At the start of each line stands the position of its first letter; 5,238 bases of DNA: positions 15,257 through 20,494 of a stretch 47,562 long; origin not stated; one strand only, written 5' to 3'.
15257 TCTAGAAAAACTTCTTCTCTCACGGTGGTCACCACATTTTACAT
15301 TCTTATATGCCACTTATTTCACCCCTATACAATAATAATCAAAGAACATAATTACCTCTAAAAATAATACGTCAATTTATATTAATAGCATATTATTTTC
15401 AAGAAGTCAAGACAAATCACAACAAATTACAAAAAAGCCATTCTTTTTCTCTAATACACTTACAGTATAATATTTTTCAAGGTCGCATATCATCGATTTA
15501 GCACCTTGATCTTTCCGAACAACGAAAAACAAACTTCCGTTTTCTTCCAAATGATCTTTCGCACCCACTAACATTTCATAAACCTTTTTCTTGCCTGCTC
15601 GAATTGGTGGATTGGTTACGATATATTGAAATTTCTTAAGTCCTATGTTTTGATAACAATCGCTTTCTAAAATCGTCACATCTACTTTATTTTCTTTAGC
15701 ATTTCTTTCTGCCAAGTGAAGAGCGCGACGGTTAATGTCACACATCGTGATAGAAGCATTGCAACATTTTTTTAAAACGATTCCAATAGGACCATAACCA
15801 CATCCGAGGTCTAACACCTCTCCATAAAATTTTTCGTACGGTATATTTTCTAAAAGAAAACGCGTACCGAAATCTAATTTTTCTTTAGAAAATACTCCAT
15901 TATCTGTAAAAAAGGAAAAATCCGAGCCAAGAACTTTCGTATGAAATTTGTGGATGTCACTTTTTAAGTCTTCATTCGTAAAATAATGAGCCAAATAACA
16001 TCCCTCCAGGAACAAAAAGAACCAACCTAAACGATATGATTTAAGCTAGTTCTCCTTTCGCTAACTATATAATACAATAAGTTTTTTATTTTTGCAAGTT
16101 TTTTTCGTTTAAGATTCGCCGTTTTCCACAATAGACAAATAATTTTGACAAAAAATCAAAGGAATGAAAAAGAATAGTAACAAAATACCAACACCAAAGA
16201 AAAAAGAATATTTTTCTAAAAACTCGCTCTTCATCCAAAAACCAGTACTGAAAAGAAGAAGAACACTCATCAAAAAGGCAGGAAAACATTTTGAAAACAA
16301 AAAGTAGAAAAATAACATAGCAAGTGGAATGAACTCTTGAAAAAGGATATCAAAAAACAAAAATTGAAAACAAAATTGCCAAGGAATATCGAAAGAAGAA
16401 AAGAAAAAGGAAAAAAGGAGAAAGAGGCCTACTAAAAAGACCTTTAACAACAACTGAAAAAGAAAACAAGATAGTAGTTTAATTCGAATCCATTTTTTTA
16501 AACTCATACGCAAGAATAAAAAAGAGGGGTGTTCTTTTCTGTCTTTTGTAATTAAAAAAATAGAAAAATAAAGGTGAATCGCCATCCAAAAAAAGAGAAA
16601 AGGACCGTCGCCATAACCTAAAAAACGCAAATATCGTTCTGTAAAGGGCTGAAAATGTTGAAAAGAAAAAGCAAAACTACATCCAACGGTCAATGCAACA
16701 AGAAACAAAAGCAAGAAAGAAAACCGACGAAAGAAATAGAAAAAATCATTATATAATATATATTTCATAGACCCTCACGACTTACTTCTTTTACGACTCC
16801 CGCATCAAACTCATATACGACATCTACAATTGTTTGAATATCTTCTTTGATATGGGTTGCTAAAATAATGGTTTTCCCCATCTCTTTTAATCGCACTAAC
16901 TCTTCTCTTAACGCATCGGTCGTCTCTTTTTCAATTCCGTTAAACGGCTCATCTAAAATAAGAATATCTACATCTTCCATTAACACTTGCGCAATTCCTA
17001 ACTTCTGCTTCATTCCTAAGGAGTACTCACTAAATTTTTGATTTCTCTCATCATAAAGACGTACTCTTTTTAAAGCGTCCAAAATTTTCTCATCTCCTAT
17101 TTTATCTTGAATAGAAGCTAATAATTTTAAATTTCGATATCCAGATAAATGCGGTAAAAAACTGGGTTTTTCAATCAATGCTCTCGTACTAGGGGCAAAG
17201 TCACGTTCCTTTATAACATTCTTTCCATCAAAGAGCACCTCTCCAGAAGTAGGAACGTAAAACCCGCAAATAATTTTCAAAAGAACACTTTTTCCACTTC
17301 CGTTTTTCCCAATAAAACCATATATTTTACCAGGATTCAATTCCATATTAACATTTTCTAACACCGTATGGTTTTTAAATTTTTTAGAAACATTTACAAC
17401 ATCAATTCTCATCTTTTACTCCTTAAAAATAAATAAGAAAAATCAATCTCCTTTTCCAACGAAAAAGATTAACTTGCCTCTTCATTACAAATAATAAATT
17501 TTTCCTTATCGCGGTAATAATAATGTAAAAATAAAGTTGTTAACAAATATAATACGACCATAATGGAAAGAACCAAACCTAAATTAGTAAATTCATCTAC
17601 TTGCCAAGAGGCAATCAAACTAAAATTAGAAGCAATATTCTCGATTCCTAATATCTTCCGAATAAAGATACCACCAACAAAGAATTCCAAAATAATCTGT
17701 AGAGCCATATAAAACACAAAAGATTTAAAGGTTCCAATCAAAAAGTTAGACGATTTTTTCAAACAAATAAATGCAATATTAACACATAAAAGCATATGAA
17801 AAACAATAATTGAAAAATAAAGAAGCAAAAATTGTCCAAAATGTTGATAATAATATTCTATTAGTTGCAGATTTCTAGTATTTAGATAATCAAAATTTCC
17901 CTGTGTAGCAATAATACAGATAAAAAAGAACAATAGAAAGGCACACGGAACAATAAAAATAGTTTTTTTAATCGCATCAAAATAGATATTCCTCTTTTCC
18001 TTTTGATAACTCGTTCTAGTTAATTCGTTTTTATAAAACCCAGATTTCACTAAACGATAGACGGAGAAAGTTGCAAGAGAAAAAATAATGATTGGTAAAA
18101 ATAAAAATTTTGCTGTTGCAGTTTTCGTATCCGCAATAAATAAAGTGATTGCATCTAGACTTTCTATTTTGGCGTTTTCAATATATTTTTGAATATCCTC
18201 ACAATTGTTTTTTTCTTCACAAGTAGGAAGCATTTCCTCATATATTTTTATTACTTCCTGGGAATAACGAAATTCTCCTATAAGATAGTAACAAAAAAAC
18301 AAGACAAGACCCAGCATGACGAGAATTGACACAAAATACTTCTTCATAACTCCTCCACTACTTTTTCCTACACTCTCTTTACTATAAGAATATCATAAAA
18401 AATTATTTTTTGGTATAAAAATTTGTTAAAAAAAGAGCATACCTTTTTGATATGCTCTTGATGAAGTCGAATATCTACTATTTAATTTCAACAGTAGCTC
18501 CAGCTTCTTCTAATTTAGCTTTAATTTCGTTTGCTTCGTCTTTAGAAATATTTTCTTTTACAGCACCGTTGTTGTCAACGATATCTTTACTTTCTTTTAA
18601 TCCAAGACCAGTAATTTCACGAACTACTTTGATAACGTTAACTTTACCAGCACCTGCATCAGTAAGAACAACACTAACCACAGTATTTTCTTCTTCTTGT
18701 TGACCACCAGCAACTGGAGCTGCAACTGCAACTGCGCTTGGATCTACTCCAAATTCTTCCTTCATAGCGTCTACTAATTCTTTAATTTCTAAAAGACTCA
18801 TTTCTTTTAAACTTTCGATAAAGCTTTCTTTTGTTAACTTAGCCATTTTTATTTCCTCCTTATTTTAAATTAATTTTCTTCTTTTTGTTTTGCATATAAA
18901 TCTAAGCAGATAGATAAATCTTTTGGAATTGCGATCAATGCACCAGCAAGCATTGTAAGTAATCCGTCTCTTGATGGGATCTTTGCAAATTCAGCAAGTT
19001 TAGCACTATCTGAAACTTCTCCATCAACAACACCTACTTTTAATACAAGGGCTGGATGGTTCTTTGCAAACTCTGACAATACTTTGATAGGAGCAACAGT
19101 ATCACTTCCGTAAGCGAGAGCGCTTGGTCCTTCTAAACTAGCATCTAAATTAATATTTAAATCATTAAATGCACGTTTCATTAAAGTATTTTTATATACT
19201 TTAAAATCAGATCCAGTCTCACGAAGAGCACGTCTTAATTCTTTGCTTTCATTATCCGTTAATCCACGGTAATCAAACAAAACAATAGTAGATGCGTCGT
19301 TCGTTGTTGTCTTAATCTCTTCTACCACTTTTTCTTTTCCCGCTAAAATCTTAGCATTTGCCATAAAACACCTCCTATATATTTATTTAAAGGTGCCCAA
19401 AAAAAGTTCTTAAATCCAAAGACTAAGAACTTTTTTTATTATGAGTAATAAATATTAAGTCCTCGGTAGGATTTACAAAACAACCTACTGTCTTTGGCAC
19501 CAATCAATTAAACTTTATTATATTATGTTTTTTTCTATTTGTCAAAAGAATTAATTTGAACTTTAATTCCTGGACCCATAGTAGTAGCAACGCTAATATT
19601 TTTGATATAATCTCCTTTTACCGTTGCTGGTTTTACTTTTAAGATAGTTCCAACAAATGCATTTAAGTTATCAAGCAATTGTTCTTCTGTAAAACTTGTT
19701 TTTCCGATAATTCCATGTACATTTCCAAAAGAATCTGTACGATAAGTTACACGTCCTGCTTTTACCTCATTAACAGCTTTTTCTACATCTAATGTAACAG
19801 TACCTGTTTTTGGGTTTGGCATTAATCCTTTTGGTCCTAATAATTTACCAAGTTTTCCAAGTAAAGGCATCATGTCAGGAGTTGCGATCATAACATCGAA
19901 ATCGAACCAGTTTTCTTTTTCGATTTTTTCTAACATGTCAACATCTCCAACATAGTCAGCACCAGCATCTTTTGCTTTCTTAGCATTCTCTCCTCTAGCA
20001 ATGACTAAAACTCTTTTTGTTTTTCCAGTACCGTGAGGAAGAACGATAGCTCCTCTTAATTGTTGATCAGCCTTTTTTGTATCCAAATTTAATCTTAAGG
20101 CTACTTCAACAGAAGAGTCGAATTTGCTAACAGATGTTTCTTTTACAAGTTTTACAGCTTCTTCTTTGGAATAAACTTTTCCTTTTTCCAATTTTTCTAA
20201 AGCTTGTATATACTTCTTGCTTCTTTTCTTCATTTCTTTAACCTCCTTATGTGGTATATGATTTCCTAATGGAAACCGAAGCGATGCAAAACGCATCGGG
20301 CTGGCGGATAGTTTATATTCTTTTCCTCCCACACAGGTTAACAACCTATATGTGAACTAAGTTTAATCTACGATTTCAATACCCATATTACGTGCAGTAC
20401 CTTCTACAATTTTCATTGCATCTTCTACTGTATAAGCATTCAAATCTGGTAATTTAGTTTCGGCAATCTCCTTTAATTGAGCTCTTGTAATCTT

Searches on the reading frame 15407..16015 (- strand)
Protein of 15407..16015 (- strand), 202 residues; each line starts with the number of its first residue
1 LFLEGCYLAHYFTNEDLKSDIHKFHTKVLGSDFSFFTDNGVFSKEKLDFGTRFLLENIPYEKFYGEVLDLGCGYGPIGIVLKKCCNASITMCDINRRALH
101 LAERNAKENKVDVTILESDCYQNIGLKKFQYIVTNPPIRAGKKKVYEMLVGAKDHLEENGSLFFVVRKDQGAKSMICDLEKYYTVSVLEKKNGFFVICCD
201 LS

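Call 7: search_protein_families(library=pfam, proteins=[window:15407-16015:-], max_evalue=0.01)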
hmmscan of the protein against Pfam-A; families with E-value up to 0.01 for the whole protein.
window:15407-16015:- (202 aa): 10 families
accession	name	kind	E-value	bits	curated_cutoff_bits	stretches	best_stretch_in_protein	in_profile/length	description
PF05175.20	MTS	-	1.2e-44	152.4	23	1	34-197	3-169/170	Methyltransferase small domain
PF13649.12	Methyltransf_25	-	2.4e-10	41.4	27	1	67-160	1-97/97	Methyltransferase domain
PF13847.12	Methyltransf_31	-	1e-07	32.2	27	1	66-183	6-129/145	Methyltransferase domain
PF06325.19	PrmA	-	5.9e-07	29.7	22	1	65-135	163-233/296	Ribosomal protein L11 methyltransferase (PrmA)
PF08242.18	Methyltransf_12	-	5.1e-06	27.6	30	1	68-161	1-97/98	Methyltransferase domain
PF08241.18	Methyltransf_11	-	8.6e-05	23.5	21.2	1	68-122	1-53/95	Methyltransferase domain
PF02475.24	TRM5-TYW2_MTfase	-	0.00019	21.8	28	1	66-140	39-116/164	TRM5/TYW2 methyltransferase domain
PF13489.12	Methyltransf_23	-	0.00034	20.8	27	1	54-165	13-117/164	Methyltransferase domain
PF10294.15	Methyltransf_16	-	0.0008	19.6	21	1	65-110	48-93/174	Lysine methyltransferase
PF01170.24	UPF0020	-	0.0012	19.1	22.3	1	87-177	77-177/197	RMKL-like, methyltransferase domain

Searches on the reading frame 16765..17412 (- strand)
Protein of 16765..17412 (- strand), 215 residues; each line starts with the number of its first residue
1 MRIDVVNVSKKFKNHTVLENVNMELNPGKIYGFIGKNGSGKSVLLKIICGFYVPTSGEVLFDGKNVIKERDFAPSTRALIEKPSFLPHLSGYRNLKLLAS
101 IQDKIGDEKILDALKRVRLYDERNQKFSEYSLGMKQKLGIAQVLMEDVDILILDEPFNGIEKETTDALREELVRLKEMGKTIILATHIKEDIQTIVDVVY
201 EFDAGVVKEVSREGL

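Call 7: search_protein_families(library=pfam, proteins=[window:16765-17412:-], max_evalue=0.01)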
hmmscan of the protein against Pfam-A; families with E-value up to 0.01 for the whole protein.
window:16765-17412:- (215 aa): 3 families
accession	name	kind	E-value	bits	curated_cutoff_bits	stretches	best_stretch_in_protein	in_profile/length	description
PF00005.33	ABC_tran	-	1.3e-31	110.4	25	1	18-158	1-137/137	ABC transporter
PF13304.12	AAA_21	-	7.4e-12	46.4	27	1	94-187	220-298/304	AAA domain, putative AbiEii toxin, Type IV TA system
PF13175.12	AAA_15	-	0.0029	17.7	32.1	1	13-52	9-47/374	AAA ATPase domain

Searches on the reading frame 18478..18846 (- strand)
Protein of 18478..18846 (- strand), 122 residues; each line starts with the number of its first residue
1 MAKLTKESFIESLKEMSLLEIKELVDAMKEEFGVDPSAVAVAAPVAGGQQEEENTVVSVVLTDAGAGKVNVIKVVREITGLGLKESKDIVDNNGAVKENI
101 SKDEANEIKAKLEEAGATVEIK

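Call 7: search_protein_families(library=pfam, proteins=[window:18478-18846:-], max_evalue=0.01)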
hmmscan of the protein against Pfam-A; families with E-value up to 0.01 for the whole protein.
window:18478-18846:- (122 aa): 2 families
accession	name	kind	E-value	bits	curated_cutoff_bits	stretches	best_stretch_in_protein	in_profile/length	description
PF00542.24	Ribosomal_L12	-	2.2e-27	95.6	25.9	1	58-122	2-67/67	Ribosomal protein L7/L12 C-terminal domain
PF16320.10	Ribosomal_L12_N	-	3e-15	56.1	25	1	5-47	1-45/48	Ribosomal protein L7/L12 dimerisation domain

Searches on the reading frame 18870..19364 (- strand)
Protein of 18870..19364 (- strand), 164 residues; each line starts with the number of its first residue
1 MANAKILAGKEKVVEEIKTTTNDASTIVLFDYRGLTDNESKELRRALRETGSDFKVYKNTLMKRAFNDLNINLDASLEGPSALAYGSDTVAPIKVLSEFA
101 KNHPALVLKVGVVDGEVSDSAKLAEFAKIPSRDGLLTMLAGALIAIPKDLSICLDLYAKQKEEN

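Call 7: search_protein_families(library=pfam, proteins=[window:18870-19364:-], max_evalue=0.01)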
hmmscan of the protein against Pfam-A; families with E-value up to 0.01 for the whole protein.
window:18870-19364:- (164 aa): 1 family
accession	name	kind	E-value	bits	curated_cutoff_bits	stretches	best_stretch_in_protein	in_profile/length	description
PF00466.25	Ribosomal_L10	-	1.5e-25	89.6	22.8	1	8-101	4-100/100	Ribosomal protein L10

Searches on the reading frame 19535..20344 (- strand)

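Call 7: search_protein_families(library=pfam, proteins=[window:19535-20344:-], max_evalue=0.01)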
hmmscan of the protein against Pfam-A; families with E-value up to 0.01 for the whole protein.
window:19535-20344:- (269 aa): 1 family
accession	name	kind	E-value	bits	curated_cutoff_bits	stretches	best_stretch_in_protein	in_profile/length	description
PF00687.26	Ribosomal_L1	-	4.6e-68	229.1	32.2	1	67-258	1-198/198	Ribosomal protein L1p/L10e family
